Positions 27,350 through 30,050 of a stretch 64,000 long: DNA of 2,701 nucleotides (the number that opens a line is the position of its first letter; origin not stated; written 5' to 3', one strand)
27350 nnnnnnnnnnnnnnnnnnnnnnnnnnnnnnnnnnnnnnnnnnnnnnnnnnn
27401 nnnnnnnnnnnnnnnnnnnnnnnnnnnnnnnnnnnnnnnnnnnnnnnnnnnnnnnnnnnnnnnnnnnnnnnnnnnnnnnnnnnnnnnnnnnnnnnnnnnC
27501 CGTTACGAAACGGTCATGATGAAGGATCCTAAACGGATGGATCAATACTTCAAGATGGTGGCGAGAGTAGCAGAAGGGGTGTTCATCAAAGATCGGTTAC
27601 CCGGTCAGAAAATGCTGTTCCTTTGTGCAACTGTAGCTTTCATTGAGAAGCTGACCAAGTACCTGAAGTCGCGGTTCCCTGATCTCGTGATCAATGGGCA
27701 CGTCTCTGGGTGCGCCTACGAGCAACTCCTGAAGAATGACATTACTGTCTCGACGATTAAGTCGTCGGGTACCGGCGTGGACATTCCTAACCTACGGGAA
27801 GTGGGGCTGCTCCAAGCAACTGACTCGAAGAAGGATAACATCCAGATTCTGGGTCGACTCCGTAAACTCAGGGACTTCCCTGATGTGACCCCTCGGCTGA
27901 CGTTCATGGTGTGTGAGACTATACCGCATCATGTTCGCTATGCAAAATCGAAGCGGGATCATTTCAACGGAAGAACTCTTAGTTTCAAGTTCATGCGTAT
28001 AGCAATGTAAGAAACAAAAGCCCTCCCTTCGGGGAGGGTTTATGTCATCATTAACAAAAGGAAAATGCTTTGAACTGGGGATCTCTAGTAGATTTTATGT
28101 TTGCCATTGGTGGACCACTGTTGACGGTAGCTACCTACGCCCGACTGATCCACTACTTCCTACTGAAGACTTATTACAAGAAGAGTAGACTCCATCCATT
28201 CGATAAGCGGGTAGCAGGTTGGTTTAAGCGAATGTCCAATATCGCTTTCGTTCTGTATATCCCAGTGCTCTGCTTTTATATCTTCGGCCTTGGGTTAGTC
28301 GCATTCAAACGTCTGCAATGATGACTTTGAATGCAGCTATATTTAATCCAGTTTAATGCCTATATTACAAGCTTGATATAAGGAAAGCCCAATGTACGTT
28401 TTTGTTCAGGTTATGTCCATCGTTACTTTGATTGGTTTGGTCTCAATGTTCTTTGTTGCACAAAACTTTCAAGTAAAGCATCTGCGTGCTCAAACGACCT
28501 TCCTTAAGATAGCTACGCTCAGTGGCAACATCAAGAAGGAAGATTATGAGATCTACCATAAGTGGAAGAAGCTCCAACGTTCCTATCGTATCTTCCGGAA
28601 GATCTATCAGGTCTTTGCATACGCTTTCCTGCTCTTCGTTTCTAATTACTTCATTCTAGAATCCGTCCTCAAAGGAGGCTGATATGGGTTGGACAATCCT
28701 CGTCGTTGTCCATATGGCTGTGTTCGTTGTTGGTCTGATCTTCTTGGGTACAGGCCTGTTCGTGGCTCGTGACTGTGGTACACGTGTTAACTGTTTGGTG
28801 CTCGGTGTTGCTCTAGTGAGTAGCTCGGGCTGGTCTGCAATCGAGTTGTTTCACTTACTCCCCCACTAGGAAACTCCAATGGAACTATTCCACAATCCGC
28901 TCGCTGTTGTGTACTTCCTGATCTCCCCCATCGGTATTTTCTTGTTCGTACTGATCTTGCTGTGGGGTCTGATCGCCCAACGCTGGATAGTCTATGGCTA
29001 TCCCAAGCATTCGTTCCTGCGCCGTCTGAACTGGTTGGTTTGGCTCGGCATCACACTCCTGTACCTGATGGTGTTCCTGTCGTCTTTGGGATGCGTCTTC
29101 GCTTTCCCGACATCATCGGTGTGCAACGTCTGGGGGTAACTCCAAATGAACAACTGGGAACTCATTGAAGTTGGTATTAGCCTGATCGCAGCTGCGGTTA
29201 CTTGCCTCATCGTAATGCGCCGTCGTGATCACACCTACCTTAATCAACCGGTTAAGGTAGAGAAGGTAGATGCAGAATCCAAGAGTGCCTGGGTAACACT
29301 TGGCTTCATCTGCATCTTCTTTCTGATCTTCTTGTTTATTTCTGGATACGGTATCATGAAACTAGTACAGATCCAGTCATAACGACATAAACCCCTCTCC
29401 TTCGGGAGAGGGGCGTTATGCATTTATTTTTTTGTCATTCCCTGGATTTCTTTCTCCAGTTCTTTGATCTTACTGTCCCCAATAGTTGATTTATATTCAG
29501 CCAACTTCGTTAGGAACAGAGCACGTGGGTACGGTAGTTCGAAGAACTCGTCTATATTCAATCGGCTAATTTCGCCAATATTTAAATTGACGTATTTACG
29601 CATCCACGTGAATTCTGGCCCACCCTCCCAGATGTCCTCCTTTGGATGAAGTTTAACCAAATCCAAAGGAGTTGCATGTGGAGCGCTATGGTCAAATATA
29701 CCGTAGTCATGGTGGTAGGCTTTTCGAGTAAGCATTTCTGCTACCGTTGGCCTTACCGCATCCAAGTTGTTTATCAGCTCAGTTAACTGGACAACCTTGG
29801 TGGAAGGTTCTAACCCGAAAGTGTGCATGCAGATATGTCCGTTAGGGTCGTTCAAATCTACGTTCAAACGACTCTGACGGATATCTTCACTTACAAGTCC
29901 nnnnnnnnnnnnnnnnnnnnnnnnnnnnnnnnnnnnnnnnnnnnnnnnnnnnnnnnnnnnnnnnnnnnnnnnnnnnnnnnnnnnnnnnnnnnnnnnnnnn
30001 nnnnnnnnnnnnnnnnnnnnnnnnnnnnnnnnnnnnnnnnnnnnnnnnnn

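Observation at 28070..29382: Cluster of five consecutive small two-helix membrane proteins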

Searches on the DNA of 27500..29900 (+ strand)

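Call 3: search_dna_similar(query=window:27500-29900:+, collection=phages, mode=near, max_rows=30)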
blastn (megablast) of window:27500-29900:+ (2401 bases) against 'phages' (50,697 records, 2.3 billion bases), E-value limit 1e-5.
Records with a match: 1; places in all: 1; records where one place covers at least 80% of the query: 0.
Best place of each record, by identity: 60-80% 1.
By first word of the organism name: Pseudomonas 1.
By host as written in the record: Pseudomonas sp. 1.
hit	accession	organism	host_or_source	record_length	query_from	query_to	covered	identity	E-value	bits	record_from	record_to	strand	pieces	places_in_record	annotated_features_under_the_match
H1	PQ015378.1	Pseudomonas phage RVTF4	Pseudomonas sp.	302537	200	433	10%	79.1%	1e-36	161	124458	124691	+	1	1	helicase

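Call 6: get_annotated_region(hit=H1, flank=6000)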
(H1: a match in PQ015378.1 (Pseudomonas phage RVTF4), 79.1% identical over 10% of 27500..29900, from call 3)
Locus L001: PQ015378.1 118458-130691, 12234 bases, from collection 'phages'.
description: Pseudomonas phage RVTF4, complete genome.
organism: Pseudomonas phage RVTF4 (NCBI taxid 3236931)
taxonomy: Viruses
host: Pseudomonas sp.; source: pond water; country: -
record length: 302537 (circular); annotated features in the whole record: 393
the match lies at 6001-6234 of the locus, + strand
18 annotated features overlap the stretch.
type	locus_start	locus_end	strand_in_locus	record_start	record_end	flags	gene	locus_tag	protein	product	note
CDS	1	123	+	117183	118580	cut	-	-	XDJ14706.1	hypothetical protein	-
CDS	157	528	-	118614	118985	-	-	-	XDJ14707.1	hypothetical protein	-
CDS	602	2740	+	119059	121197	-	-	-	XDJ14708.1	DNA-directed RNA polymerase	DNA-directed RNA polymerase activity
CDS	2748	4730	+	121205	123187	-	-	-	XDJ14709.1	DNA-directed RNA polymerase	DNA-directed RNA polymerase activity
CDS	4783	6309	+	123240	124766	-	-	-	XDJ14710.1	helicase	helicase activity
CDS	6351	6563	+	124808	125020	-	-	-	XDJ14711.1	hypothetical protein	-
CDS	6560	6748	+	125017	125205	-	-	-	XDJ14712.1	hypothetical protein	-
CDS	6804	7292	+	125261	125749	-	-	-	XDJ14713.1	hypothetical protein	-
CDS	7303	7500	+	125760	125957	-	-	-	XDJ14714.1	hypothetical protein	-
CDS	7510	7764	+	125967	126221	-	-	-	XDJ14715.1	hypothetical protein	-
CDS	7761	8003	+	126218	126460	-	-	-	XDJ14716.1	hypothetical protein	-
CDS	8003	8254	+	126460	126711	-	-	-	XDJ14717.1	hypothetical protein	-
CDS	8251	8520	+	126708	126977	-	-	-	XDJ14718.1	hypothetical protein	-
CDS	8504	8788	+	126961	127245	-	-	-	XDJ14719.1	hypothetical protein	-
CDS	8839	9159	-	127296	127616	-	-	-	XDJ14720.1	hypothetical protein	-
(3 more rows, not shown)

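Call 34: search_dna_similar(query=window:28011-29423:+, collection=phages, mode=distant, max_rows=30, max_evalue=0.01)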
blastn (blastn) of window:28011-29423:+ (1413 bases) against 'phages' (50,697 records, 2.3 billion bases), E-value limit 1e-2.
Records with a match: 43; places in all: 59; records where one place covers at least 80% of the query: 0.
Best place of each record, by identity: 95-99% 2; 90-95% 34; 80-90% 7.
By first word of the organism name: Pseudomonas 43.
By host as written in the record: Pseudomonas aeruginosa 19; - 8; Pseudomonas aeruginosa PAO1 6; Pseudomonas fluorescens SBW25 2; Pseudomonas sp. 2; Pseudomonas aeruginosa BWKH36 1; Pseudomonas chlororaphis 1; Pseudomonas aeruginosa N1803-4At 1; and 3 more.
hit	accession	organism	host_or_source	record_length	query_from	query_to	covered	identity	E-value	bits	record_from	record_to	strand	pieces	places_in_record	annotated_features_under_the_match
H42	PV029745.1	Pseudomonas phage phiHQ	Pseudomonas aeruginosa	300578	10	54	3%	84.8%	1e-2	49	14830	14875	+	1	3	none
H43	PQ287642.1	Pseudomonas phage HHBS36_1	Pseudomonas aeruginosa BWKH36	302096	10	54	3%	84.8%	1e-2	49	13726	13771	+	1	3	hypothetical protein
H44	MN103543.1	Pseudomonas phage vB_PaeM_PS119XW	-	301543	10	54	3%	84.8%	1e-2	49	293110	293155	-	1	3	hypothetical protein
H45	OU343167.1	Pseudomonas phage vB_PaeM_phiLBG22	-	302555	10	54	3%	84.8%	1e-2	49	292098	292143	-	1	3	record has no annotation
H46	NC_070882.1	Pseudomonas phage vB_PaeM_PS119XW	-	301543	10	54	3%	84.8%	1e-2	49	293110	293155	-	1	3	hypothetical protein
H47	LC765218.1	Pseudomonas phage BRkr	Pseudomonas aeruginosa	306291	10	54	3%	84.8%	1e-2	49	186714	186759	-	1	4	none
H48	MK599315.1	Pseudomonas phage PA1C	Pseudomonas aeruginosa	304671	10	54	3%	84.8%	1e-2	49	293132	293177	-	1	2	hypothetical protein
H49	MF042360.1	Pseudomonas phage Phabio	Pseudomonas fluorescens SBW25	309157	1370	1410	3%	90.2%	3e-3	50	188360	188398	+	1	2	hypothetical protein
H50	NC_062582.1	Pseudomonas phage Phabio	Pseudomonas fluorescens SBW25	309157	1370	1410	3%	90.2%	3e-3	50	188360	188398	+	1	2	hypothetical protein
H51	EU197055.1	Pseudomonas phage 201phi2-1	-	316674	10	42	2%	97.0%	7e-5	56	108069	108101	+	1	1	none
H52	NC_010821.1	Pseudomonas phage 201phi2-1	Pseudomonas chlororaphis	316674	10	42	2%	97.0%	7e-5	56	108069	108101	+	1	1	none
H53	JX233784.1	Pseudomonas phage PA7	Pseudomonas aeruginosa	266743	1370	1402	2%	93.9%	1e-2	48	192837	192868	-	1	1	none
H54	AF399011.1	Pseudomonas phage phiKZ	-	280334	1370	1402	2%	93.9%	1e-2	48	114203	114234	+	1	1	none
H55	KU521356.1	Pseudomonas phage KTN4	Pseudomonas aeruginosa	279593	1370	1402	2%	93.9%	1e-2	48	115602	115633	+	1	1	none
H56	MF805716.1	Pseudomonas phage SL2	Pseudomonas aeruginosa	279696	1370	1402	2%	93.9%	1e-2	48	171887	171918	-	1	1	none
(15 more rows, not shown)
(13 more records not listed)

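Call 104: search_rna_families(source=window, start=27800, end=29600, threshold=evalue, max_evalue=1)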
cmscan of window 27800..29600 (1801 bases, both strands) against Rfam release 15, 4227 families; matches with E-value up to 1: 2.
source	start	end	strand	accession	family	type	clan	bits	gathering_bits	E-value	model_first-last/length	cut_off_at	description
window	29247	29342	+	RF00834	mir-268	Gene; miRNA;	-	27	47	0.025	1-89/89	no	mir-268 microRNA precursor family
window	28313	28336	+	RF00610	SNORD110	Gene; snRNA; snoRNA; CD-box;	CL00076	20.3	64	0.64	1-71/71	no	Small nucleolar RNA SNORD110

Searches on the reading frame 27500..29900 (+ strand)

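Call 96: search_protein_families(library=pfam, proteins=[L001:6804-7289:+, L001:8504-8785:+], max_evalue=0.01)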
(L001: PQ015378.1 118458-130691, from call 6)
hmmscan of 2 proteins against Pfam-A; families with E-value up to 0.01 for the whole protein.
L001:6804-7289:+ (162 aa): 0 families

L001:8504-8785:+ (94 aa): 0 families

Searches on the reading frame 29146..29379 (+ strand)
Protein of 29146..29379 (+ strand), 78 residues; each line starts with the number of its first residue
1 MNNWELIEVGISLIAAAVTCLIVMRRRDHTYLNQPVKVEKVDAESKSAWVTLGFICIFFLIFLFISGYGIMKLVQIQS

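Call 24: search_protein_families(library=phrogs, proteins=[window:29146-29379:+], max_evalue=1)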
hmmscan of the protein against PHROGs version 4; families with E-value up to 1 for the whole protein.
window:29146-29379:+ (78 aa): 3 families
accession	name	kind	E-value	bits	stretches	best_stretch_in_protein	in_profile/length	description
phrog_15860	-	unknown function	0.048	14.6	1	56-73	11-28/38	-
phrog_7845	-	unknown function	0.14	13.4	0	40-73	3-36/78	-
phrog_24773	-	unknown function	0.29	12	1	36-66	7-38/44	-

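Call 25: search_protein_families(library=pfam, proteins=[window:29146-29379:+], max_evalue=1)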
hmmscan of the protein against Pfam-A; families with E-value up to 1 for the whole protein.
window:29146-29379:+ (78 aa): 4 families
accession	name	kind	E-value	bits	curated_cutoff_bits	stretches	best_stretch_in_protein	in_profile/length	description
PF02656.20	DUF202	-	0.063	14.2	23.4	1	8-69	15-60/68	Domain of unknown function (DUF202)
PF01708.21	Gemini_mov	-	0.09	13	25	1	29-63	13-48/92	Geminivirus putative movement protein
PF10724.14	DUF2516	-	0.13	13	30.6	1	34-73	30-68/92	Protein of unknown function (DUF2516)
PF02439.20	Adeno_E3_CR2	-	0.17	12.1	36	0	50-66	12-28/38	Adenovirus E3 region protein CR2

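Call 80: search_protein_families(library=ncbifam, proteins=[window:29146-29379:+], max_evalue=1)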
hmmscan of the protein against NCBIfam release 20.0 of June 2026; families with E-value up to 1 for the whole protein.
window:29146-29379:+ (78 aa): 3 families
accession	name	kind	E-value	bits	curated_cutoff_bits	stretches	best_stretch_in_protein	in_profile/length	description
NF007111.0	PRK09560.1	subfamily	0.007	15.2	423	1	10-61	22-72/389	Na(+)/H(+) antiporter NhaA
NF051874.1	PVV_CTERM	equivalog_domain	0.022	14.6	27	1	10-28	15-33/38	PVV-CTERM domain-containing choice-of-anchor G protein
NF002597.0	PRK02251.2-3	equivalog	0.059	13.6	120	1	37-70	26-59/93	putative septation inhibitor protein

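Call 81: search_protein_families(library=padloc, proteins=[window:29146-29379:+], max_evalue=1)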
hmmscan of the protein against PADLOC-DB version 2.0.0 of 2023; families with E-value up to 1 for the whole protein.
window:29146-29379:+ (78 aa): 0 families

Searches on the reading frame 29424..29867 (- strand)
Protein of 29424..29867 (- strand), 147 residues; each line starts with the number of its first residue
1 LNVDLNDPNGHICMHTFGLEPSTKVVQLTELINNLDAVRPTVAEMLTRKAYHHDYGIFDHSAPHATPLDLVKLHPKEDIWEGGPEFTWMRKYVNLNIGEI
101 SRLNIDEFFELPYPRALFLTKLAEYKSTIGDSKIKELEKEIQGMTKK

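Call 24: search_protein_families(library=phrogs, proteins=[window:29424-29867:-], max_evalue=1)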
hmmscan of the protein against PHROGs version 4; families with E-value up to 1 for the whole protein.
window:29424-29867:- (147 aa): 2 families
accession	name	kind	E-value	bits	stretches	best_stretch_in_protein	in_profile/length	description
phrog_12109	-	unknown function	1.5e-63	213.8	1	1-147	1-146/147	-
phrog_7580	-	unknown function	0.00044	21.2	1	57-134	22-99/119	-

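Call 25: search_protein_families(library=pfam, proteins=[window:29424-29867:-], max_evalue=1)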
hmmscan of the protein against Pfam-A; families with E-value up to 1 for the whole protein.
window:29424-29867:- (147 aa): 0 families
